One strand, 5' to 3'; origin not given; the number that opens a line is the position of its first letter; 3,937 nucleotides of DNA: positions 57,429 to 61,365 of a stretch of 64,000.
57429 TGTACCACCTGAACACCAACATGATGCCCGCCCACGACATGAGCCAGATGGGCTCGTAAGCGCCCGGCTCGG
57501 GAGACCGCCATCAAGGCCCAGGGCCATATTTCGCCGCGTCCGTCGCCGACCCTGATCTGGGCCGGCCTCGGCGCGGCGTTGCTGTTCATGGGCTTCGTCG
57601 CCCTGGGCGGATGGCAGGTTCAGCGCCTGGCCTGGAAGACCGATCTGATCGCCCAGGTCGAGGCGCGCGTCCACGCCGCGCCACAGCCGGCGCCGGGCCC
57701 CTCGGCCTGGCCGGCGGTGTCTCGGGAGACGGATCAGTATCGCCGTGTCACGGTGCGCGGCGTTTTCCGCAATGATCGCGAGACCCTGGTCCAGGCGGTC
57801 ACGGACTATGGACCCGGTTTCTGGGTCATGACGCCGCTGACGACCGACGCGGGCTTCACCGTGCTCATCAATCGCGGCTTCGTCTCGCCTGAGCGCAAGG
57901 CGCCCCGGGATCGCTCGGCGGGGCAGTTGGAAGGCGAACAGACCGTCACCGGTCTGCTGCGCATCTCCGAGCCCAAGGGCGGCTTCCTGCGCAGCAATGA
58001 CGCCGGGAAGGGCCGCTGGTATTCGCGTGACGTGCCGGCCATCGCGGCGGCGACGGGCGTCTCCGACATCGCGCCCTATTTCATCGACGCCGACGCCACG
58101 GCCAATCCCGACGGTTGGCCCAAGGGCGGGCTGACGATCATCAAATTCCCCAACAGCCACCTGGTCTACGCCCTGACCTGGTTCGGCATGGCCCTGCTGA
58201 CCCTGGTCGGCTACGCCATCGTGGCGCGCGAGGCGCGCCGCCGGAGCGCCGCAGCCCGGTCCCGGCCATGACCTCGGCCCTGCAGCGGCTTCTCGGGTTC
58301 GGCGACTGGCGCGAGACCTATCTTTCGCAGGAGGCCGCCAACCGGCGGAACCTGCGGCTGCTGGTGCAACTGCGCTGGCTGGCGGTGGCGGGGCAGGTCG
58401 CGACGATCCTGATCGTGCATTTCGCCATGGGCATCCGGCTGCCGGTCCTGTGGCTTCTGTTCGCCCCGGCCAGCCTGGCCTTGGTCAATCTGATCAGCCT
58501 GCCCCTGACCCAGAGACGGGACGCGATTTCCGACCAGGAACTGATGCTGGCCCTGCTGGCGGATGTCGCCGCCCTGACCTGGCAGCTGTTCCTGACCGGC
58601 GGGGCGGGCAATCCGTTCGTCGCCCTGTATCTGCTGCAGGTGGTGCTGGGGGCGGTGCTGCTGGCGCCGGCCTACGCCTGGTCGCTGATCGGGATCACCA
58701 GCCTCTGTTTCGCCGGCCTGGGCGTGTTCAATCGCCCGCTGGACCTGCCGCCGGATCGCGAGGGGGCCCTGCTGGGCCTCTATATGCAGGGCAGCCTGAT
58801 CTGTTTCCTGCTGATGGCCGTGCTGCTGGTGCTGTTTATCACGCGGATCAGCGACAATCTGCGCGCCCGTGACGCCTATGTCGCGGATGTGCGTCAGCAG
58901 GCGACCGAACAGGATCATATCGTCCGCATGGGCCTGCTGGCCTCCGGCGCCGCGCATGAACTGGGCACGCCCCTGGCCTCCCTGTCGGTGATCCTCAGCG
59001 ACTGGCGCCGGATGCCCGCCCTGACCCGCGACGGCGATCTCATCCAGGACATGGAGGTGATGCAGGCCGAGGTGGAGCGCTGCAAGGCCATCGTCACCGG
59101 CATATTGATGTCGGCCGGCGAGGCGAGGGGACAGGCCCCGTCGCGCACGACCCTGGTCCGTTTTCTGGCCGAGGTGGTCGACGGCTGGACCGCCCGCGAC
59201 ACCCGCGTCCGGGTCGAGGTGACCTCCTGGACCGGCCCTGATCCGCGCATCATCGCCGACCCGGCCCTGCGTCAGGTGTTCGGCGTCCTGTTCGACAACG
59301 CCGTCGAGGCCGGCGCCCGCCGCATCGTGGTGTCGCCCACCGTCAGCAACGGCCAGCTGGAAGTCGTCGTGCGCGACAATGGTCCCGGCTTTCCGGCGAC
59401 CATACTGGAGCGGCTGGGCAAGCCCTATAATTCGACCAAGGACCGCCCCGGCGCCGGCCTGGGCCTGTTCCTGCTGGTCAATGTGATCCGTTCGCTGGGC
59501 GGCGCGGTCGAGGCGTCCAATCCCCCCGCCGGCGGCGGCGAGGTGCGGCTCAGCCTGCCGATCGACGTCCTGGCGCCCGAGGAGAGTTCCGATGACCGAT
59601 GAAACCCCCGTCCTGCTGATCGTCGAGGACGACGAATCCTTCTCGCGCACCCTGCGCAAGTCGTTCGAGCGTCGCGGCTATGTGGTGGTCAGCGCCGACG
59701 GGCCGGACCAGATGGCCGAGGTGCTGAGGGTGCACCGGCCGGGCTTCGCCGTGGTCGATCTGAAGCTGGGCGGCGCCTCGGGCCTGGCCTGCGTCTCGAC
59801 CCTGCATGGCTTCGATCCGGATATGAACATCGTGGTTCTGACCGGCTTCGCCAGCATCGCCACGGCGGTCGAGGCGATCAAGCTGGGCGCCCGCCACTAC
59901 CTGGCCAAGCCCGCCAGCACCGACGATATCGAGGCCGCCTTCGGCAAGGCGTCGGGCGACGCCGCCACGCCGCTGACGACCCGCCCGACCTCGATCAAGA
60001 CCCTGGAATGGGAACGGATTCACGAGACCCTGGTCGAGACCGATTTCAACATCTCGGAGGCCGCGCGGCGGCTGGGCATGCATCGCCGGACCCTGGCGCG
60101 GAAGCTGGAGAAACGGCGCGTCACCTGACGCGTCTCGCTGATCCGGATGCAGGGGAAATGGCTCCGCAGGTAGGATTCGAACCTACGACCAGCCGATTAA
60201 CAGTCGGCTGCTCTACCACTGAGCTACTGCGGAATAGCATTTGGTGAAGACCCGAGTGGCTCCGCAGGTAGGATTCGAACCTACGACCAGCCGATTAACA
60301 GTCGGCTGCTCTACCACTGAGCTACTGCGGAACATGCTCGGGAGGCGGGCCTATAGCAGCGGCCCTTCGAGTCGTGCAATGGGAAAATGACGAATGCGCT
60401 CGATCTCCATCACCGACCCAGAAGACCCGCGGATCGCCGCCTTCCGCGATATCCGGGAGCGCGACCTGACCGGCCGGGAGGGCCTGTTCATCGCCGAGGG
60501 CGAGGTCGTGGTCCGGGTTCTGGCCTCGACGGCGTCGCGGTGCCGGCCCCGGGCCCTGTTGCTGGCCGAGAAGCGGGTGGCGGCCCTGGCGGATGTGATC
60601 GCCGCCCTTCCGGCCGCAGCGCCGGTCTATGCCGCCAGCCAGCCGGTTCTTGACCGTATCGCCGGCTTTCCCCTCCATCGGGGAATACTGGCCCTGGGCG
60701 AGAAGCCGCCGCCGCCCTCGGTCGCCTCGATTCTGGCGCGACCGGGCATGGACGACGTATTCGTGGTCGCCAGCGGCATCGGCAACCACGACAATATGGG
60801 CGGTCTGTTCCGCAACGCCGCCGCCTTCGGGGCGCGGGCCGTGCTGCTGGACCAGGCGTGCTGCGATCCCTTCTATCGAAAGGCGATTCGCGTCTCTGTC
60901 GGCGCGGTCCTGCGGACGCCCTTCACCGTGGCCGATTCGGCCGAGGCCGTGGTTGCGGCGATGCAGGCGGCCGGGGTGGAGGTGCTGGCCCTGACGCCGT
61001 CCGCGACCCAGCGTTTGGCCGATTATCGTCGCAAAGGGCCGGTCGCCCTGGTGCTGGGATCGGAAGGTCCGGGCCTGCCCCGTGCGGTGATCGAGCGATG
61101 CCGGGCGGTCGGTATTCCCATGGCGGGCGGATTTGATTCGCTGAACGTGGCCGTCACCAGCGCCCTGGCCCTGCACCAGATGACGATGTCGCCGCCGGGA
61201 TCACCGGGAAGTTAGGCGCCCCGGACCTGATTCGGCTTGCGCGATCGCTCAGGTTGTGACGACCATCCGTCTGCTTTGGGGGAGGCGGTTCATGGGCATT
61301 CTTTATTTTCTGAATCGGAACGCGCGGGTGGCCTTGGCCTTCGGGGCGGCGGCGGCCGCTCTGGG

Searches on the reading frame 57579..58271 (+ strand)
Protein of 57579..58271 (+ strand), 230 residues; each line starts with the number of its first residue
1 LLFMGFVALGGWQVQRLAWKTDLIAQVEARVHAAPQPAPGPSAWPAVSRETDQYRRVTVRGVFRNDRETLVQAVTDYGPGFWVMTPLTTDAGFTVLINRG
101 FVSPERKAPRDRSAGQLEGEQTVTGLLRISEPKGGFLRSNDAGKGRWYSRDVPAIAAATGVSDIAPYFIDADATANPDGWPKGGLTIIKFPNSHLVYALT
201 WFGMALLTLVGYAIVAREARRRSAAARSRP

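Call 19: search_protein_families(library=pfam, proteins=[window:57579-58271:+], max_evalue=0.001)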
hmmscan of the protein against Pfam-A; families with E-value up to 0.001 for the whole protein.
window:57579-58271:+ (230 aa): 1 family
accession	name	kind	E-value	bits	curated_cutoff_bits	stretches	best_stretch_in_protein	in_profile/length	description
PF02104.20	SURF1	-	3e-56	191.4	23.4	1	2-206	3-205/205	SURF1 family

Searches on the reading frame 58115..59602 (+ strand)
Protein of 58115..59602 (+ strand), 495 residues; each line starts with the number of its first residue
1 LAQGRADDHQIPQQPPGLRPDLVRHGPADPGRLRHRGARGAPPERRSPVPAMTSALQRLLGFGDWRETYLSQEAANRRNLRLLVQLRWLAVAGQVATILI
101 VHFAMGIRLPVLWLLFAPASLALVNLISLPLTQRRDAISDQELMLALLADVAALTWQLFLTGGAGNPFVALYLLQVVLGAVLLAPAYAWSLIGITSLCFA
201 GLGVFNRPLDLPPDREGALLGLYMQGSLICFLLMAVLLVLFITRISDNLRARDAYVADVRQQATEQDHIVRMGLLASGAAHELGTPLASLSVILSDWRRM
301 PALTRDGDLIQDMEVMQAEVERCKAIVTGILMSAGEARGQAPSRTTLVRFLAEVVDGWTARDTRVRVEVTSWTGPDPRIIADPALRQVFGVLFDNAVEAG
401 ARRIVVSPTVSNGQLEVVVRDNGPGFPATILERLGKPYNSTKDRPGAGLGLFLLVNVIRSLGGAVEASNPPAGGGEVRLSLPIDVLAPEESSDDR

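Call 19: search_protein_families(library=pfam, proteins=[window:58115-59602:+], max_evalue=0.001)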
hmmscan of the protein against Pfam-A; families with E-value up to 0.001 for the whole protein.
window:58115-59602:+ (495 aa): 3 families
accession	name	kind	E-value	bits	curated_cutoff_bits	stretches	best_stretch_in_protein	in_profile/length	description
PF02518.31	HATPase_c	-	5.1e-16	59.5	26.4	1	384-483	5-109/111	Histidine kinase-, DNA gyrase B-, and HSP90-like ATPase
PF13581.12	HATPase_c_2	-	6e-05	23.5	27.4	1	384-464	31-113/127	Histidine kinase-like ATPase domain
PF00512.31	HisKA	-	0.00054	20.4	26.9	0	273-332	3-59/66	His Kinase A (phospho-acceptor) domain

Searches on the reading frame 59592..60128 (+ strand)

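Call 19: search_protein_families(library=pfam, proteins=[window:59592-60128:+], max_evalue=0.001)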
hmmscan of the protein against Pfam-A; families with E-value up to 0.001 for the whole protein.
window:59592-60128:+ (178 aa): 3 families
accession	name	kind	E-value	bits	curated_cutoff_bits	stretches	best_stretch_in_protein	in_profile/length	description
PF00072.30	Response_reg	-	1.7e-22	80.1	30.2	1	9-116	2-109/111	Response regulator receiver domain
PF02954.25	HTH_8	-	1.4e-12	47.6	22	1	136-174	3-41/42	Bacterial regulatory protein, Fis family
PF13556.12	HTH_30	-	1e-06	28.8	27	1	145-174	6-35/59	PucR C-terminal helix-turn-helix domain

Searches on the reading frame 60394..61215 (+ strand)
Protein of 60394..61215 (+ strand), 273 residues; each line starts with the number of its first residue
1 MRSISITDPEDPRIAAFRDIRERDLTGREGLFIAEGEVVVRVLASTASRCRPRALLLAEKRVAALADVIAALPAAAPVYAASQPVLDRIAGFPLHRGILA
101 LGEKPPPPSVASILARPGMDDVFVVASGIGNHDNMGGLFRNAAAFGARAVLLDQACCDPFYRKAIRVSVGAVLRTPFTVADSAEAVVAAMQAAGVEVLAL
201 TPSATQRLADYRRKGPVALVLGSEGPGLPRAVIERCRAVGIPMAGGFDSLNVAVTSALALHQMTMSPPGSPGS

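Call 19: search_protein_families(library=pfam, proteins=[window:60394-61215:+], max_evalue=0.001)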
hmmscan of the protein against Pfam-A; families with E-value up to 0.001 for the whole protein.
window:60394-61215:+ (273 aa): 1 family
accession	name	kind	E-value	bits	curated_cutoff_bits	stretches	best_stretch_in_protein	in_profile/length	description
PF00588.24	SpoU_methylase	-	1.4e-32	113.2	29.7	1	122-261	2-142/142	SpoU rRNA Methylase family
